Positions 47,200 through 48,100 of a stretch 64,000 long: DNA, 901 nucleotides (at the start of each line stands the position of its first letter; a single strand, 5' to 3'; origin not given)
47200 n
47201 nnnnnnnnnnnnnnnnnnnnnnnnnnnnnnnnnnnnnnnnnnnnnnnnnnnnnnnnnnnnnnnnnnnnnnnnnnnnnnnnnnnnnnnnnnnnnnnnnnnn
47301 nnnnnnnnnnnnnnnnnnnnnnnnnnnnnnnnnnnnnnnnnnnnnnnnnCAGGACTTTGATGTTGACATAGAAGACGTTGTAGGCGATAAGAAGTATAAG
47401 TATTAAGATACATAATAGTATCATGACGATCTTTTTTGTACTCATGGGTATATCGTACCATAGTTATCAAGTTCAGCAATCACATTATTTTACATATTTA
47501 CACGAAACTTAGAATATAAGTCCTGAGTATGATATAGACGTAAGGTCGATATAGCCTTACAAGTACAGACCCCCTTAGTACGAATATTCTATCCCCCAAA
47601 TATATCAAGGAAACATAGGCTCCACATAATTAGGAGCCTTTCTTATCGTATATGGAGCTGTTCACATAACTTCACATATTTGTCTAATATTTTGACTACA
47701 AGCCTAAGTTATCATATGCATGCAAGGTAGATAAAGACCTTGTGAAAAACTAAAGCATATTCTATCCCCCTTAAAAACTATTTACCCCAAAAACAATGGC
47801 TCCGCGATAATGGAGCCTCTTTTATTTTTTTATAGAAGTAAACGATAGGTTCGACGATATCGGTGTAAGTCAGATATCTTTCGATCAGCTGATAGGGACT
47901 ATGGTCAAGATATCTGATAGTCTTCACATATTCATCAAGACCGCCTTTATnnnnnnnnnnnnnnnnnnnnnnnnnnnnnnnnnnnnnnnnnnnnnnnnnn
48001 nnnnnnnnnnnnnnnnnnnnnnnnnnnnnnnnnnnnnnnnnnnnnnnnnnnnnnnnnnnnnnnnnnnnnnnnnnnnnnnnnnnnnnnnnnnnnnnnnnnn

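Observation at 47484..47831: Tandem duplicated, structured, C-rich units that look like RsaE/RoxS-style small RNAs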

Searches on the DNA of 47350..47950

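Call 4: search_rna_families(source=window, start=47350, end=47950, threshold=evalue, max_evalue=10, show_alignments=4)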
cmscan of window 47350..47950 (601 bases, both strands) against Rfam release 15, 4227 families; matches with E-value up to 10: 0.
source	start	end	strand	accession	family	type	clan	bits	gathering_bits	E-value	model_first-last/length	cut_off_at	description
